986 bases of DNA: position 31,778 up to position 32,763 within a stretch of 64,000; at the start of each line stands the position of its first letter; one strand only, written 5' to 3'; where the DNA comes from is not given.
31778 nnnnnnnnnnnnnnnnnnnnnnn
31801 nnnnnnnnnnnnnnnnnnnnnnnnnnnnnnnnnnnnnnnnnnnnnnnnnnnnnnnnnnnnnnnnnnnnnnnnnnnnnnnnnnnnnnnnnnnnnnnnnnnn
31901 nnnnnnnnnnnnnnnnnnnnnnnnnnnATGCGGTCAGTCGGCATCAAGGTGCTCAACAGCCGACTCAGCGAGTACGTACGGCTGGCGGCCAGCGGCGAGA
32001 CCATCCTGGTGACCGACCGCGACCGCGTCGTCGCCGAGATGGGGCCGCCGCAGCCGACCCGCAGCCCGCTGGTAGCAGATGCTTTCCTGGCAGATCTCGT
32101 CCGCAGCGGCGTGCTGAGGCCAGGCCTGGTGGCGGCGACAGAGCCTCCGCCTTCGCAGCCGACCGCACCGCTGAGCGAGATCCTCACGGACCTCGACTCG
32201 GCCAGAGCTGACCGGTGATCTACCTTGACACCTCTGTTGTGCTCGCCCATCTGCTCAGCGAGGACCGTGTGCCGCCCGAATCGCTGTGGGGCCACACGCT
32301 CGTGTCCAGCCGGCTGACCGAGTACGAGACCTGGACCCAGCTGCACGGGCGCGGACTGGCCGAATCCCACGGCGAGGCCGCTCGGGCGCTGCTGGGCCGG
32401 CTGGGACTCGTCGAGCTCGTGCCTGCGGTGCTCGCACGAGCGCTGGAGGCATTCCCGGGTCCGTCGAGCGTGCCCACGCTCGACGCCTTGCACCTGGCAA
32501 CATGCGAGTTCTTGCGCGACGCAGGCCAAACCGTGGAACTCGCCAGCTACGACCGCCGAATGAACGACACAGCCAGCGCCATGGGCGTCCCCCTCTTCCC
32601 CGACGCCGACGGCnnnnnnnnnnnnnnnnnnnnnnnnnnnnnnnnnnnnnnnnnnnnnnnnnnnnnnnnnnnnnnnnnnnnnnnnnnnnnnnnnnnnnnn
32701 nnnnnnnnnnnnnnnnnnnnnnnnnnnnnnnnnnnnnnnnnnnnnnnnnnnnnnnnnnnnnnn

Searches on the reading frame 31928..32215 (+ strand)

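Call 88: search_protein_families(library=pfam, proteins=[window:31928-32215:+], max_evalue=0.01)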
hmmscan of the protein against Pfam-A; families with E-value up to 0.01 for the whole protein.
window:31928-32215:+ (96 aa): 1 family
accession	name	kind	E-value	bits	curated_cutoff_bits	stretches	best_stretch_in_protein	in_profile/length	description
PF02604.26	PhdYeFM_antitox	-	0.00017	21.7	29.8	1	1-40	1-41/74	Antitoxin Phd_YefM, type II toxin-antitoxin system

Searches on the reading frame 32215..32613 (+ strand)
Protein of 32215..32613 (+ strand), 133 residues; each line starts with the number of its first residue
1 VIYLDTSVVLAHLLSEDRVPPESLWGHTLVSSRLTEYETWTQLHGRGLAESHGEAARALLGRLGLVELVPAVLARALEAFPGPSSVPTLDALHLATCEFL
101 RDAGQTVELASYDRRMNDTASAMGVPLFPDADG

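Call 88: search_protein_families(library=pfam, proteins=[window:32215-32613:+], max_evalue=0.01)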
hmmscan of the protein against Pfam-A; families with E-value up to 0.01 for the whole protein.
window:32215-32613:+ (133 aa): 1 family
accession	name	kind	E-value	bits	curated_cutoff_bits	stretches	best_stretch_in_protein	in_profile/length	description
PF01850.27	PIN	-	1.1e-10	42.6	23.6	1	2-120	1-118/120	PIN domain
